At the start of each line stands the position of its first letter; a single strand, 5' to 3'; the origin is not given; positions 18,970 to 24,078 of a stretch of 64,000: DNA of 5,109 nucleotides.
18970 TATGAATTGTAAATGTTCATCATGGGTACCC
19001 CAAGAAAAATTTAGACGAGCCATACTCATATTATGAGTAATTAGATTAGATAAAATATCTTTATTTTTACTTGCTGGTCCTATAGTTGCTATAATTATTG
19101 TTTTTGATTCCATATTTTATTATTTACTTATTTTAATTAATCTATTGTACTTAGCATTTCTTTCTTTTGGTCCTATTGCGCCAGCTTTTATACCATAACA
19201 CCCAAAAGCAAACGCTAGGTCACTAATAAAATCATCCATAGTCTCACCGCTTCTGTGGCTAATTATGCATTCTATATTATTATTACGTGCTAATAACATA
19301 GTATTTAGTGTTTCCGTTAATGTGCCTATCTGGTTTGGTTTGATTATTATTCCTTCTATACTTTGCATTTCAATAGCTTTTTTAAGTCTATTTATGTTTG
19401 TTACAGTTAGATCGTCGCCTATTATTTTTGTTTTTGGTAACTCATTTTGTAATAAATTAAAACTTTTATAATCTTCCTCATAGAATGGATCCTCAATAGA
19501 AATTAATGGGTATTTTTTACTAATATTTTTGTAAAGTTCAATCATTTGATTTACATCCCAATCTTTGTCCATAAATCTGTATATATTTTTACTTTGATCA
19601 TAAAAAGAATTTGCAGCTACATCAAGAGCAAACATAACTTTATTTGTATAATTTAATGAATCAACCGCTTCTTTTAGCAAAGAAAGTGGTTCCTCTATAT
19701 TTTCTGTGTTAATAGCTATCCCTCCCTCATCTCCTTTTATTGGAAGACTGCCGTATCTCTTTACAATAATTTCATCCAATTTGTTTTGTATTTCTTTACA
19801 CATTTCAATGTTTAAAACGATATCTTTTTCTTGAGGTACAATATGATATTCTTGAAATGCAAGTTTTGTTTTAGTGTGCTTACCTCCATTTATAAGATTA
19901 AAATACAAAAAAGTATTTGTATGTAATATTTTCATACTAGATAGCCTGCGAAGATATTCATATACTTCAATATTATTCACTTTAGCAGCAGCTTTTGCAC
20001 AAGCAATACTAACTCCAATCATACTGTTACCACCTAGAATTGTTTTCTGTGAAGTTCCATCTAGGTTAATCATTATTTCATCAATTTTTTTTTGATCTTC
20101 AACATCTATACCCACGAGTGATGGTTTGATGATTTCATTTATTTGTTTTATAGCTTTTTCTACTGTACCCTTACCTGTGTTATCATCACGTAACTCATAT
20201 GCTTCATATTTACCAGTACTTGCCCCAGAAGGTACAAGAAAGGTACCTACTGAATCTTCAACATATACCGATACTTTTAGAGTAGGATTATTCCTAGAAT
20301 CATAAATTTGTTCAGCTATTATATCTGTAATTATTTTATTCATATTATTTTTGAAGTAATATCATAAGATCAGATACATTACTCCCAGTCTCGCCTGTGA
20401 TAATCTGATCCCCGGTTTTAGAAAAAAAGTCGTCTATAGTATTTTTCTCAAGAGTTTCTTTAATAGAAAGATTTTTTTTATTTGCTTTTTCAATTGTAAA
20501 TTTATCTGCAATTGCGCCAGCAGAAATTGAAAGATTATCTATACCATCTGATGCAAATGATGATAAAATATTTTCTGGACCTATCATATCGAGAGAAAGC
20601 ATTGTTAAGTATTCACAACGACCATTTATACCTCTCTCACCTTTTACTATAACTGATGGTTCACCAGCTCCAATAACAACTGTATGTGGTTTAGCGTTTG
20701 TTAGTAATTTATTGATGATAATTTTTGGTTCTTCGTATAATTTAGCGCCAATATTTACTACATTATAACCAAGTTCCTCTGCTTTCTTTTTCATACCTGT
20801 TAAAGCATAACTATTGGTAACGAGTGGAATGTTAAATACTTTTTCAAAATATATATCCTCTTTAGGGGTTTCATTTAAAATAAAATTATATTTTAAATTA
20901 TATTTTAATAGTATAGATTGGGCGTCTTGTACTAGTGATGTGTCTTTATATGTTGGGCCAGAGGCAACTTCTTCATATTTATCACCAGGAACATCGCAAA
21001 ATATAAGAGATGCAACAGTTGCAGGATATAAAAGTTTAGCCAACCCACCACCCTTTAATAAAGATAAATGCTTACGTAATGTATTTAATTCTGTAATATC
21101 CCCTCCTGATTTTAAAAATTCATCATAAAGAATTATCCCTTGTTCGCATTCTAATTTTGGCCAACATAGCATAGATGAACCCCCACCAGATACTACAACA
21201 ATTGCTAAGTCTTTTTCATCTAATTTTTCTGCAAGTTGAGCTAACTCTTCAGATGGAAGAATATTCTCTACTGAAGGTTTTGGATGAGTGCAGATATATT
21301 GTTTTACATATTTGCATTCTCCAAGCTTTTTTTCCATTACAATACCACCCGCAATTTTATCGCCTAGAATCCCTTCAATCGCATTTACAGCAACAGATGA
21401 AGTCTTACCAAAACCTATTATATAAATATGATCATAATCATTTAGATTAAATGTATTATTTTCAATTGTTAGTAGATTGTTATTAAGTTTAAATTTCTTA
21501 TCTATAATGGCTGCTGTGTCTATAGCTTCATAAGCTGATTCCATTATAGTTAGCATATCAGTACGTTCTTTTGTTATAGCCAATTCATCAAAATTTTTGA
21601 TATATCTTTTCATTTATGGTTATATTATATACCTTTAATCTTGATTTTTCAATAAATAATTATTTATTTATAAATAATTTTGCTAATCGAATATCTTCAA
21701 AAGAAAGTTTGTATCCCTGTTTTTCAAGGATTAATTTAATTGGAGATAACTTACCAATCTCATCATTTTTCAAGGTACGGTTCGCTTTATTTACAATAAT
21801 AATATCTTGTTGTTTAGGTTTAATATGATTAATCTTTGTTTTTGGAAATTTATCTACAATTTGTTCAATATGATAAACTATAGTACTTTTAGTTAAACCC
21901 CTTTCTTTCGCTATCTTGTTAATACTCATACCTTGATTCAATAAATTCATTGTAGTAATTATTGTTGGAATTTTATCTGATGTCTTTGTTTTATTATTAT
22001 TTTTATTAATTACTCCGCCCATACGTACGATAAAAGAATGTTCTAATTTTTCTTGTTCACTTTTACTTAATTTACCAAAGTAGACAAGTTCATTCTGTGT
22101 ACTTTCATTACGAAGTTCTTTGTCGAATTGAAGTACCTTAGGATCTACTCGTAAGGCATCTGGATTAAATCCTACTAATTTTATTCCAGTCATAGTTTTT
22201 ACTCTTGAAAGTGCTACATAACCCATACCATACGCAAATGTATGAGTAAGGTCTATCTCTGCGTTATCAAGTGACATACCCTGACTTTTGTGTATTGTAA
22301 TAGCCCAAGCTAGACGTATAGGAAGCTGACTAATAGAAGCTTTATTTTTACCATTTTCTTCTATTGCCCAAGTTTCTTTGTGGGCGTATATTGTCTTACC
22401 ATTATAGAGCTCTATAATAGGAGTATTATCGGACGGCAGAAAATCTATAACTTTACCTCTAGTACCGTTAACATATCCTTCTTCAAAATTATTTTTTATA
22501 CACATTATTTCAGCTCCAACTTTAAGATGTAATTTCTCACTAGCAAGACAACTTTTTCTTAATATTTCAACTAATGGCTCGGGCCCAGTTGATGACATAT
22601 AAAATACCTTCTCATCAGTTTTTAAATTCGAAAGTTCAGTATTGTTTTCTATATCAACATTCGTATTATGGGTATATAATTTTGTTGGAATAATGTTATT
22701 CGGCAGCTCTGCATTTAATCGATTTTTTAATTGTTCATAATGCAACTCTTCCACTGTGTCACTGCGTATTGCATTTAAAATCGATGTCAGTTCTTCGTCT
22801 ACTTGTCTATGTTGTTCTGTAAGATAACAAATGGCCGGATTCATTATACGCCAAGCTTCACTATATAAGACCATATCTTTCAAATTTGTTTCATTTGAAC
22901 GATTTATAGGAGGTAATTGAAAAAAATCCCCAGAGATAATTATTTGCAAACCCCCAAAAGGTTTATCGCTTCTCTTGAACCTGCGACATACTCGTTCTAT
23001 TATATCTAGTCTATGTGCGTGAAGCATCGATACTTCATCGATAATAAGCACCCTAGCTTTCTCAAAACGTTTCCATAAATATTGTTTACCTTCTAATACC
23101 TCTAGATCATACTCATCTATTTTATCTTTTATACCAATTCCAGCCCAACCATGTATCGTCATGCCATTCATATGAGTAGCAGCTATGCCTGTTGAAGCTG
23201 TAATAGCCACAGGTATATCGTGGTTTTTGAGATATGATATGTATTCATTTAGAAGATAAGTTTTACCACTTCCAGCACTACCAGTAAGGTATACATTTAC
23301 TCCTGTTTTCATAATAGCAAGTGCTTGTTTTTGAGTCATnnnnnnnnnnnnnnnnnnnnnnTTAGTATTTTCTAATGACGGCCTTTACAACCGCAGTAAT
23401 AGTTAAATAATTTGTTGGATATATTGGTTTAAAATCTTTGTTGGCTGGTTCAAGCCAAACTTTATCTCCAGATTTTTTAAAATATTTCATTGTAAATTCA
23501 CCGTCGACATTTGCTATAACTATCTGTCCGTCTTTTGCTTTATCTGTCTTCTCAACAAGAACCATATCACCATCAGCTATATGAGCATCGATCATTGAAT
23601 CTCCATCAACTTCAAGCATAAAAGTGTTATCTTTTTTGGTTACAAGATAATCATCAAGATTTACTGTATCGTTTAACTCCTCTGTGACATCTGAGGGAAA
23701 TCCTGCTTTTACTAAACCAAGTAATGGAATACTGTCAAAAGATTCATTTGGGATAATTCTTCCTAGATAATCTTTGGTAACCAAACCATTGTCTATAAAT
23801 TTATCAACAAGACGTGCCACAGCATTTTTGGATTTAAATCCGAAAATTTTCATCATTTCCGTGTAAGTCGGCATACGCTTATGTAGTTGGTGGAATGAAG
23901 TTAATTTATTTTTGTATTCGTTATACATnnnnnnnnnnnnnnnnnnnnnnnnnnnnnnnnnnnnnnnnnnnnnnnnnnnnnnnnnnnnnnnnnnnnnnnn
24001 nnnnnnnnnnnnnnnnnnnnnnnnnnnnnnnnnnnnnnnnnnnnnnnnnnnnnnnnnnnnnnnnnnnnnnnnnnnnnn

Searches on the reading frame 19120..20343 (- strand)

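Call 64: search_protein_families(library=pfam, proteins=[window:19120-20343:-], max_evalue=0.001)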
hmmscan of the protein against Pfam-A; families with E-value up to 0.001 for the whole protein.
window:19120-20343:- (407 aa): 3 families
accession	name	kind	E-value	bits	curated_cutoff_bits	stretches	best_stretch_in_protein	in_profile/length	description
PF00113.28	Enolase_C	-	8.8e-72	242.3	21.5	1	147-406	8-278/296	Enolase, C-terminal TIM barrel domain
PF03952.21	Enolase_N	-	4.5e-45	153.5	35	1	5-131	1-131/131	Enolase, N-terminal domain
PF13378.12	MR_MLE_C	-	9.6e-08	32.4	29.4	1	261-362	54-153/219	Enolase C-terminal domain-like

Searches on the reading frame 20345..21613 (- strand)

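Call 64: search_protein_families(library=pfam, proteins=[window:20345-21613:-], max_evalue=0.001)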
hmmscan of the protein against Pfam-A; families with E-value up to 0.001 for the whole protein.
window:20345-21613:- (422 aa): 2 families
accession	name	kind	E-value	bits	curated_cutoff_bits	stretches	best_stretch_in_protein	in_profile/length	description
PF13660.11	DUF4147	-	5.1e-53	180.4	23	1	20-241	2-223/234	Domain of unknown function (DUF4147)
PF05161.18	MOFRL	-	8.1e-19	68.2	28.3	1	312-415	2-106/106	MOFRL family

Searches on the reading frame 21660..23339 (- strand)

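Call 64: search_protein_families(library=pfam, proteins=[window:21660-23339:-], max_evalue=0.001)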
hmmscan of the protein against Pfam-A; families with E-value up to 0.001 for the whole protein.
window:21660-23339:- (559 aa): 9 families
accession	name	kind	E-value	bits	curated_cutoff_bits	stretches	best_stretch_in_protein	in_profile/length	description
PF05970.20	PIF1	-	3.1e-36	125.5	25.9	1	8-185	17-195/223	PIF1-like helicase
PF13604.12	AAA_30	-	1.3e-13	51.6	27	1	3-200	6-178/191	AAA domain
PF13245.12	AAA_19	-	2.5e-13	50.8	25.1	1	3-145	1-132/134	AAA domain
PF14493.12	HTH_40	-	4.9e-12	46.4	27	1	461-553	3-88/89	Helix-turn-helix domain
PF21530.3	Pif1_2B_dom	-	1.3e-10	41.3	23.9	1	259-300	5-47/47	DNA helicase Pif1, 2B domain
PF13401.12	AAA_22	-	1.3e-05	25.9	27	1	16-137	8-122/130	AAA domain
PF02689.20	Herpes_Helicase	-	0.00014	20.5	27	0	344-387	730-775/808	Helicase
PF02796.21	HTH_7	-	0.00017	22.1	23.8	1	465-487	16-38/45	Helix-turn-helix domain of resolvase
PF07693.20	KAP_NTPase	-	0.00082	19.1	20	0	11-54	18-48/293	KAP family P-loop domain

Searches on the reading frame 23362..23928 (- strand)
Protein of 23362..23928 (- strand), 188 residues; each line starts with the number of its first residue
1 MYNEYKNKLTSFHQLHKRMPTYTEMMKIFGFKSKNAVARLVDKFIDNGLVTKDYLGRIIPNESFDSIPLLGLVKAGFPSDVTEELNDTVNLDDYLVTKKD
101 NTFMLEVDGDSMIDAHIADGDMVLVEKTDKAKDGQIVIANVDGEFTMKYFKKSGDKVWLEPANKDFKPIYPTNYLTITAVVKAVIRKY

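Call 64: search_protein_families(library=pfam, proteins=[window:23362-23928:-], max_evalue=0.001)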
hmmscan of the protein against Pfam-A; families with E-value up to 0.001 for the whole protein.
window:23362-23928:- (188 aa): 1 family
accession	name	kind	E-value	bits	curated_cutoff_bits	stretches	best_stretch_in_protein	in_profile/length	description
PF00717.28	Peptidase_S24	-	2.6e-31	108.2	23.3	1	68-180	1-114/116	Peptidase S24-like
